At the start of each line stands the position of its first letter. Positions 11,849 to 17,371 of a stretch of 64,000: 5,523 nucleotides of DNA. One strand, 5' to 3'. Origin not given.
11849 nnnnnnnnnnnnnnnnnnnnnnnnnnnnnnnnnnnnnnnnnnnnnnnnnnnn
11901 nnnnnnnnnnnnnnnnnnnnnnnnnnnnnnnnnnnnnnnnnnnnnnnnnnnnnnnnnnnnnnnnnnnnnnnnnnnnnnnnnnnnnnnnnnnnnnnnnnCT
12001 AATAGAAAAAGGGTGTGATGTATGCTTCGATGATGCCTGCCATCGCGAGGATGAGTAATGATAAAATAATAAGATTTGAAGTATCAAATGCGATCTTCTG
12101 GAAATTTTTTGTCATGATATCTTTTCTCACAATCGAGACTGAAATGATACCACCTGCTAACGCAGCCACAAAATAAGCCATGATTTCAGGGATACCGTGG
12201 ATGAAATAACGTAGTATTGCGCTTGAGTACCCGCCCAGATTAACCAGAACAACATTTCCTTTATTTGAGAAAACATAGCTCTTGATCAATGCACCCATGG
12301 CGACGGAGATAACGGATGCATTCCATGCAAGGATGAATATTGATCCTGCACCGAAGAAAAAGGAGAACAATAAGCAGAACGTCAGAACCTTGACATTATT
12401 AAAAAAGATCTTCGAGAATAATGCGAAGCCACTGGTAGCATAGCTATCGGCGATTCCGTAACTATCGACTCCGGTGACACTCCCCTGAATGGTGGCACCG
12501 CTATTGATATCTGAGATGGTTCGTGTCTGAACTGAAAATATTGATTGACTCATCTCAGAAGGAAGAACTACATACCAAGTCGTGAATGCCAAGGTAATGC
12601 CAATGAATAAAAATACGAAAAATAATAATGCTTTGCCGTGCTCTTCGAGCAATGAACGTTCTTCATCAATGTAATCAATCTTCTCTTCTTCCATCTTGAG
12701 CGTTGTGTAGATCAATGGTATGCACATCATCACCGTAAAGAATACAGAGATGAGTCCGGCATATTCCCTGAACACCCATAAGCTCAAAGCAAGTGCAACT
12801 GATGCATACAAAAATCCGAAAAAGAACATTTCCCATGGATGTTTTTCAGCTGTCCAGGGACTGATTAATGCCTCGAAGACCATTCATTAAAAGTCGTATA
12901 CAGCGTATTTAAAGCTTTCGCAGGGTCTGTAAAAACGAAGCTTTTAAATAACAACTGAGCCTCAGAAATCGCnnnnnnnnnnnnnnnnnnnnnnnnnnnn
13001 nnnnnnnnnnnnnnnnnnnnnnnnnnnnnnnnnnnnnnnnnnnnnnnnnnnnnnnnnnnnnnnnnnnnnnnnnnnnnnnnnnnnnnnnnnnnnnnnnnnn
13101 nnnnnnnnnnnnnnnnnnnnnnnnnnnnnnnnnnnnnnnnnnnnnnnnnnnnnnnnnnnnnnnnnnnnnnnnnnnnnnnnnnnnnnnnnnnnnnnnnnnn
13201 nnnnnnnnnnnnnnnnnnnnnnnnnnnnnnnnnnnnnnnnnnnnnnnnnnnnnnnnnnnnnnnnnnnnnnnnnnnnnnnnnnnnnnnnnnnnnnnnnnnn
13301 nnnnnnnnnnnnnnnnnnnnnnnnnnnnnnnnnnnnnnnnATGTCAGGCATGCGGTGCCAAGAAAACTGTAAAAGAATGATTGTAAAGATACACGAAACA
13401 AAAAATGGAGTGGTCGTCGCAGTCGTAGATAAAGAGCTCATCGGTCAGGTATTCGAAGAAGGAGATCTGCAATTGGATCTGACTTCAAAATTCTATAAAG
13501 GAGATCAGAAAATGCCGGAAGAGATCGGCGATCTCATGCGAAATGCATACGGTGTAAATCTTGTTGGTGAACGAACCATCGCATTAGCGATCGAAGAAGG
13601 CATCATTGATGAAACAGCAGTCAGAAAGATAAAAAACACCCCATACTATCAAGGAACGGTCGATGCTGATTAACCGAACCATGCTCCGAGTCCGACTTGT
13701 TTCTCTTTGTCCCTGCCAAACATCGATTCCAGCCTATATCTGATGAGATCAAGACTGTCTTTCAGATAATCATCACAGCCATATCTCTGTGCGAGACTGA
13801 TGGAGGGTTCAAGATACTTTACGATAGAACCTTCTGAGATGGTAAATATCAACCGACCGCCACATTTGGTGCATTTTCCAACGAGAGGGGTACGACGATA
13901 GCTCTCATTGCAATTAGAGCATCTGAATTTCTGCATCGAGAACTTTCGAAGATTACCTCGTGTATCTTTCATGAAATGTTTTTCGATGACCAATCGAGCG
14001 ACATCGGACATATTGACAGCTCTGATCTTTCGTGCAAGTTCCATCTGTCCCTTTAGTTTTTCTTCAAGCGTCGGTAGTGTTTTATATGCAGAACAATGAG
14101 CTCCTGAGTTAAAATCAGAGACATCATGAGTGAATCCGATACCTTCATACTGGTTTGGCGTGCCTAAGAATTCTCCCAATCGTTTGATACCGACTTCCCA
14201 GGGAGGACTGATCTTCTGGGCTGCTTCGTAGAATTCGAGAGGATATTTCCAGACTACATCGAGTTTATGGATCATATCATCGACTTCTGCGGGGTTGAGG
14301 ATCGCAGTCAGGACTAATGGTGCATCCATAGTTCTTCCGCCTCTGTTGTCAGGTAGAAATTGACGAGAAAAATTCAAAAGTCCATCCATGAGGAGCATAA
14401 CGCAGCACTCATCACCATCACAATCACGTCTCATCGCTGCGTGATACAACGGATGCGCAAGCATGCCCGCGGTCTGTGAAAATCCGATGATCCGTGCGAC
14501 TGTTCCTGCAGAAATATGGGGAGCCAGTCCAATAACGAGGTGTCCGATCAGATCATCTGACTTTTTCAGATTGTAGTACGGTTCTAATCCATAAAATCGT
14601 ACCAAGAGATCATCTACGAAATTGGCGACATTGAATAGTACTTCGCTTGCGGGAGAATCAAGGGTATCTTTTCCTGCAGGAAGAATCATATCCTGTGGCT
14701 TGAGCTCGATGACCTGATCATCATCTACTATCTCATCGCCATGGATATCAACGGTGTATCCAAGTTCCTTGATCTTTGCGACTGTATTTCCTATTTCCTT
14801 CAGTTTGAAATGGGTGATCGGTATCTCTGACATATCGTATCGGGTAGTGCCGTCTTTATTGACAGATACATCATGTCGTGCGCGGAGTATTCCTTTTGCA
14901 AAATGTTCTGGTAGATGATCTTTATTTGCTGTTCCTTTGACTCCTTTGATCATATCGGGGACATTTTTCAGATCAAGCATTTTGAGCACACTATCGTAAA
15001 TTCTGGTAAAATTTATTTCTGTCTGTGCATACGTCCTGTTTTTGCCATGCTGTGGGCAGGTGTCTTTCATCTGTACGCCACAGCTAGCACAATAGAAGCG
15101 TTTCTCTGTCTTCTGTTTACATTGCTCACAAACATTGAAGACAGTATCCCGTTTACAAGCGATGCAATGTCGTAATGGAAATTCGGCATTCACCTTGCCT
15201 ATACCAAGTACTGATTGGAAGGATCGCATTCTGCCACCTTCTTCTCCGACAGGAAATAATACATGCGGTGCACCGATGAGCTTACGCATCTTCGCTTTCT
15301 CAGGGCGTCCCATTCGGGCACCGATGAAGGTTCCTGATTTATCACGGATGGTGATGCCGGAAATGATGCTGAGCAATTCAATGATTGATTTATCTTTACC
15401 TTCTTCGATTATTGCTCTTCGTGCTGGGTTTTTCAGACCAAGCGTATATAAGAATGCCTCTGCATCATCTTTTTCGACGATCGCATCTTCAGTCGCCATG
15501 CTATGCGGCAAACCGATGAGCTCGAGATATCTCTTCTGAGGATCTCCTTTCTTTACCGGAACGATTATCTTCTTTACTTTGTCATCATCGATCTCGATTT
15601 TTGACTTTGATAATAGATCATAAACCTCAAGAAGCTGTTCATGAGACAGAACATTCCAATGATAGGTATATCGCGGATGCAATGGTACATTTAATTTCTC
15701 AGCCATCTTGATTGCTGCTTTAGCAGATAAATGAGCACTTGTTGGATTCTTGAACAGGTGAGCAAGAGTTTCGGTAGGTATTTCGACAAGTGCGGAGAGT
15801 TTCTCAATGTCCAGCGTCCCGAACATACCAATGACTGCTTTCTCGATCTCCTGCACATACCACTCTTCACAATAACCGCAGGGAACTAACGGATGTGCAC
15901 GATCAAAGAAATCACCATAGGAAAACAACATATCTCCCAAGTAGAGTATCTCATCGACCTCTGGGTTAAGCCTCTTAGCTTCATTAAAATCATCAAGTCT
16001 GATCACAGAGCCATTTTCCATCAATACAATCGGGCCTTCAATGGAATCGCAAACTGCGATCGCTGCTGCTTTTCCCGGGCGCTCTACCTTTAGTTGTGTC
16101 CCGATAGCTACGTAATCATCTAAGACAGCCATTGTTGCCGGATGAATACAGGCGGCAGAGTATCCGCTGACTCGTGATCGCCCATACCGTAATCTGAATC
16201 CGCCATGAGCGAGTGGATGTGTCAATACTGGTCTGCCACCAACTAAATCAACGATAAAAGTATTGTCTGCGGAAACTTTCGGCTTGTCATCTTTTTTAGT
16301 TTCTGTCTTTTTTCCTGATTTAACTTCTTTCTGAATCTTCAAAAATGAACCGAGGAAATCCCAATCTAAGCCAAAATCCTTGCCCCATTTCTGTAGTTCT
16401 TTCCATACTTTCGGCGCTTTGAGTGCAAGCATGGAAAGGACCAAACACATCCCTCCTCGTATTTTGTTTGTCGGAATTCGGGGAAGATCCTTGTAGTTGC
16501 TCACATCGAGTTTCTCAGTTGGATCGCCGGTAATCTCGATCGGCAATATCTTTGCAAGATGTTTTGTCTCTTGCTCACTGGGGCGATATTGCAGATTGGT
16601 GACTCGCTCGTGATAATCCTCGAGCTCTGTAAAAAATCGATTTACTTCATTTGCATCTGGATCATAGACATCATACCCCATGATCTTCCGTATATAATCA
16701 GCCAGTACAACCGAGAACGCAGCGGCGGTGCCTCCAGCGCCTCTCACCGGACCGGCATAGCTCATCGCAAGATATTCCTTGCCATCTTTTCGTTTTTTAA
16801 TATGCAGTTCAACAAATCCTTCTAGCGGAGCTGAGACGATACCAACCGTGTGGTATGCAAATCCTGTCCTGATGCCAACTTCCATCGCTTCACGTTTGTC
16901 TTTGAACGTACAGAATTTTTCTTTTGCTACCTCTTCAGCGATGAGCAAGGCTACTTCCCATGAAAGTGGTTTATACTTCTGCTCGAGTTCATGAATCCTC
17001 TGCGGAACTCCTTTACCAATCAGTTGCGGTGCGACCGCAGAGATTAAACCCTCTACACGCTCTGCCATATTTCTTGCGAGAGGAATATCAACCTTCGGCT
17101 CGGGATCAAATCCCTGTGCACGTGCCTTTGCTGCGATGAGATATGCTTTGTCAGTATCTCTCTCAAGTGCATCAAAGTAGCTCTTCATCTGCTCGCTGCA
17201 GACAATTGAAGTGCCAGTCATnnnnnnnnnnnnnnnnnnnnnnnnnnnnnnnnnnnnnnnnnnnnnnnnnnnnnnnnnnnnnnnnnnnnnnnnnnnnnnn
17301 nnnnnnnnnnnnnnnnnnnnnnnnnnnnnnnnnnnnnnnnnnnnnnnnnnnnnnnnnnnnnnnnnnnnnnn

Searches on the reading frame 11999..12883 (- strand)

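Call 14: search_protein_families(library=pfam, proteins=[window:11999-12883:-])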
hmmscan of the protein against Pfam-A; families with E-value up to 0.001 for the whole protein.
window:11999-12883:- (294 aa): 1 family
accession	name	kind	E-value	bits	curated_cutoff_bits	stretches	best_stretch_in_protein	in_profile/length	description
PF01944.22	SpoIIM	-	2.2e-18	67.1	26.9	1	87-291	4-163/163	Stage II sporulation protein M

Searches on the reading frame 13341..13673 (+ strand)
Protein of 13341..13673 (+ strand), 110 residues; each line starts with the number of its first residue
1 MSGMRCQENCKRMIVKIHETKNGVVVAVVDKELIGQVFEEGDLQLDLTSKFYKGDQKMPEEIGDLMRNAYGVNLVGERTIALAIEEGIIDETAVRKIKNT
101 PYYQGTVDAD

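Call 14: search_protein_families(library=pfam, proteins=[window:13341-13673:+])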
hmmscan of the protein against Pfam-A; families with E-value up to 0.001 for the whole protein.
window:13341-13673:+ (110 aa): 1 family
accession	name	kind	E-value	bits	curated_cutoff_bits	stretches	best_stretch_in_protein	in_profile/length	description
PF04242.18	DUF424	-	1.3e-20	73.9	25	1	20-104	4-88/92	Protein of unknown function (DUF424)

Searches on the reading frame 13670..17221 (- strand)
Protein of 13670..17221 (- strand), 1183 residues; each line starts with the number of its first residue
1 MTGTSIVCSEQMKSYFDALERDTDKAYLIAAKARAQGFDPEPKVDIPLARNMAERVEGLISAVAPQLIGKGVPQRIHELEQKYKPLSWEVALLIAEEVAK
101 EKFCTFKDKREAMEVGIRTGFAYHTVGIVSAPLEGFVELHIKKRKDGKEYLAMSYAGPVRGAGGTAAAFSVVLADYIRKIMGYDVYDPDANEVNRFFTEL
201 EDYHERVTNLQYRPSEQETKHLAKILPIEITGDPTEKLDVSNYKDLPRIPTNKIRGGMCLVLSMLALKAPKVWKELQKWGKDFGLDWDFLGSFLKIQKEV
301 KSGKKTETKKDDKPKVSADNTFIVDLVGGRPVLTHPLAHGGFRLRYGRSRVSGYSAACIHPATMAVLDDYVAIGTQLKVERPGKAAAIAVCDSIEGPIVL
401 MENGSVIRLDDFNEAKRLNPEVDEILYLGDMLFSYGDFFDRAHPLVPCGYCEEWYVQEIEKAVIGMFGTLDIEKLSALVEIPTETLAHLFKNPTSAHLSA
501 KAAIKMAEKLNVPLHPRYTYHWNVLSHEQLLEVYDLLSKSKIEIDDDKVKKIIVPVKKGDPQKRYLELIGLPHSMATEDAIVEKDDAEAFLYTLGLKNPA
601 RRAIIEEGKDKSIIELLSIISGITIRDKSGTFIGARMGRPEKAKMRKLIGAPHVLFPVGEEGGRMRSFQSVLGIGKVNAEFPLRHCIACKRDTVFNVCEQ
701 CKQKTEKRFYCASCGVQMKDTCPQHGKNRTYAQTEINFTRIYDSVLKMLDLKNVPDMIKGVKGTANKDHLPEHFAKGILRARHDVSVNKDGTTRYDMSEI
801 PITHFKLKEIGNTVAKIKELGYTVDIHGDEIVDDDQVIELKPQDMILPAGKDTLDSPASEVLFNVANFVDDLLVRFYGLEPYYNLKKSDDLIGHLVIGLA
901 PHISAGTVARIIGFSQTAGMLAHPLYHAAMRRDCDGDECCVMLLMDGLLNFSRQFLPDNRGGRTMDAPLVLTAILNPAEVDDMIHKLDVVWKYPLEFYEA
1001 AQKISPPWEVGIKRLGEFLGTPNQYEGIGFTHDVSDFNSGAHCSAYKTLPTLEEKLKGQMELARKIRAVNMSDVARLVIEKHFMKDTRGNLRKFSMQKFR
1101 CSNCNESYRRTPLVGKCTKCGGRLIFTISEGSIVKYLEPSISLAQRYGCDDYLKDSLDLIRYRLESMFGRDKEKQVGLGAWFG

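Call 4: search_protein_families(library=pfam, proteins=[window:13670-17221:-])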
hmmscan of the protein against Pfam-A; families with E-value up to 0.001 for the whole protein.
window:13670-17221:- (1183 aa): 3 families
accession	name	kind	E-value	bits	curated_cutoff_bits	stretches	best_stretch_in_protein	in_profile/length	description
PF24844.1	PolC_DP2_central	-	1.8e-121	406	24.3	1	310-719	2-371/372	DNA polymerase II large subunit DP2, central domain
PF24846.1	PolC_DP2_cat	-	8.6e-120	399.6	24.3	1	755-1055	5-299/299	DNA polymerase II large subunit DP2, catalytic domain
PF03833.19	PolC_DP2_N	-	3.1e-83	279.5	24.3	1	14-294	1-269/271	DNA polymerase II large subunit DP2, N-terminal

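Call 62: search_protein_families(library=ncbifam, proteins=[window:13670-17221:-])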
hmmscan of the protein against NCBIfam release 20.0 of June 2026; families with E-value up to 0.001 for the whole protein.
window:13670-17221:- (1183 aa): 4 families
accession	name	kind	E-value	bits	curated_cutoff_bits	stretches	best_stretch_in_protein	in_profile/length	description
NF003103.0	PRK04023.1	equivalog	0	1386.2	1269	1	7-1180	3-1123/1125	DNA polymerase II large subunit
NF011302.0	PRK14714.1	equivalog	0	1274.9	1791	2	8-934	3-932/1350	DNA-directed DNA polymerase II large subunit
TIGR00354.1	polC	equivalog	0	1233.8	702.15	1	10-1178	1-1093/1096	DNA polymerase II large subunit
NF011303.0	PRK14715.1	equivalog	0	1133.1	1585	2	6-934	4-896/1627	DNA-directed DNA polymerase II large subunit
